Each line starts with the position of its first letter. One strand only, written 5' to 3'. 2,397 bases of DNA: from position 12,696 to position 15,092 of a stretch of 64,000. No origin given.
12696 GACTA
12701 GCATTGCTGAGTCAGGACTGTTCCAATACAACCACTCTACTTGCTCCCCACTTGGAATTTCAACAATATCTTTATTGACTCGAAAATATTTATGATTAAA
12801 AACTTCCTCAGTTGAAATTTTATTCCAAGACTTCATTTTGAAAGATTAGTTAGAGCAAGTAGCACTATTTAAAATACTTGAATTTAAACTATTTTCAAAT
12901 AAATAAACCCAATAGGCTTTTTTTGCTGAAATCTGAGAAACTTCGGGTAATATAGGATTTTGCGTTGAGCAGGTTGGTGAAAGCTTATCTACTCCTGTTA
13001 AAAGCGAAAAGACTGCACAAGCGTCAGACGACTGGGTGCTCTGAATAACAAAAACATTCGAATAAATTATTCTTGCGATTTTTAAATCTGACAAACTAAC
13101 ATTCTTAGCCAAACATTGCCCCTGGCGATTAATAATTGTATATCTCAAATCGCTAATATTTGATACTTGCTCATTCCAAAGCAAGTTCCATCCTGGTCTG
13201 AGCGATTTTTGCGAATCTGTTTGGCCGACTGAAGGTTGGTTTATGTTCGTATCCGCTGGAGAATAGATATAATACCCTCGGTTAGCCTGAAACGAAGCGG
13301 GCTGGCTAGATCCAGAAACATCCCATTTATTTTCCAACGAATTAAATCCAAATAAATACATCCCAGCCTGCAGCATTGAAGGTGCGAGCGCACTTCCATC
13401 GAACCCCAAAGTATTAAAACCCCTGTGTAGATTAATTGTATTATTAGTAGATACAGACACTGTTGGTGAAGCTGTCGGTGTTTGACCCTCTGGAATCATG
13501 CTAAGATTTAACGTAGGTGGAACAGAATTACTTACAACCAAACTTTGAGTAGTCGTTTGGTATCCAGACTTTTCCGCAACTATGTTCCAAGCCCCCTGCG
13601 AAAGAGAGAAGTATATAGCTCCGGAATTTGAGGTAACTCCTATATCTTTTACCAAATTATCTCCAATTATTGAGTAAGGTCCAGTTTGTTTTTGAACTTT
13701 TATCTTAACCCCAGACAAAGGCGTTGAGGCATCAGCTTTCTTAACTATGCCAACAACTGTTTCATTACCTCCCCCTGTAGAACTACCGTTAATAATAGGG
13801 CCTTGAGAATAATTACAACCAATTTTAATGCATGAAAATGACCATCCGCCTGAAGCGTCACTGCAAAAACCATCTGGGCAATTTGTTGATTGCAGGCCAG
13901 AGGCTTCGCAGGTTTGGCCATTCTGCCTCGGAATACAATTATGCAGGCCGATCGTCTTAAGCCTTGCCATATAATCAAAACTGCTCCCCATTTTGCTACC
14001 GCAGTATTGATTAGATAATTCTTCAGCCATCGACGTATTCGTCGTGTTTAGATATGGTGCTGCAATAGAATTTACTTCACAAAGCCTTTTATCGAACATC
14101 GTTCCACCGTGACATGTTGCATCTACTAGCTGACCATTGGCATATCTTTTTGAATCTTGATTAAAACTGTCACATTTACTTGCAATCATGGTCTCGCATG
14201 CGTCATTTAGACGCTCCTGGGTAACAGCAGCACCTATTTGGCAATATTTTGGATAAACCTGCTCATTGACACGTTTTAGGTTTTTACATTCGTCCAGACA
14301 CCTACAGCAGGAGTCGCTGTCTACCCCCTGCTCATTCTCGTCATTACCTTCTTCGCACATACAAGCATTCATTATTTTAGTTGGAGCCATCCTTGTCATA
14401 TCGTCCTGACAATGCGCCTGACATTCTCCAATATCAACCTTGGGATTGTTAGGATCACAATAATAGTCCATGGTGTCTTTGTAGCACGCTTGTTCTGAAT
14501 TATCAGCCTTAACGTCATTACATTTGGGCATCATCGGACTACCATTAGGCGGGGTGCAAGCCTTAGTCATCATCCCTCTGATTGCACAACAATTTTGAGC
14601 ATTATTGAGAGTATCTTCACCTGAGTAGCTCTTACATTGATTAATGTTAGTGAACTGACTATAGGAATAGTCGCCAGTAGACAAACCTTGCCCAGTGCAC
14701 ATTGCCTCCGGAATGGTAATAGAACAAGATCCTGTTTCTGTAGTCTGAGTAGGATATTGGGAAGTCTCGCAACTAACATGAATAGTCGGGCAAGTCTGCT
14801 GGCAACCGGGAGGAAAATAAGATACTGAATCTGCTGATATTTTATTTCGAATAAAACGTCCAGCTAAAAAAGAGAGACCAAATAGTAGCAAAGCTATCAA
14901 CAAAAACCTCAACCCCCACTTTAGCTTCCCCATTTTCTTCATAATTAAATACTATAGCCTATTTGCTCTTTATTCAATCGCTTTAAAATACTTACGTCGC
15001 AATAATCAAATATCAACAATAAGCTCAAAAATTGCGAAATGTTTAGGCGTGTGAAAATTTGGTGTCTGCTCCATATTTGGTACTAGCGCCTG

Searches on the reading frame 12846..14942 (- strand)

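Call 58: search_protein_families(library=pfam, proteins=[window:12846-14942:-], max_evalue=0.001)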
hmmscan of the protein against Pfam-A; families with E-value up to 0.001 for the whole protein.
window:12846-14942:- (698 aa): 1 family
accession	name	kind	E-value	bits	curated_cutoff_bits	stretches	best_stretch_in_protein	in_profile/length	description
PF13620.12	CarboxypepD_reg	-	5e-05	24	32.3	1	395-482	1-81/82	Carboxypeptidase regulatory-like domain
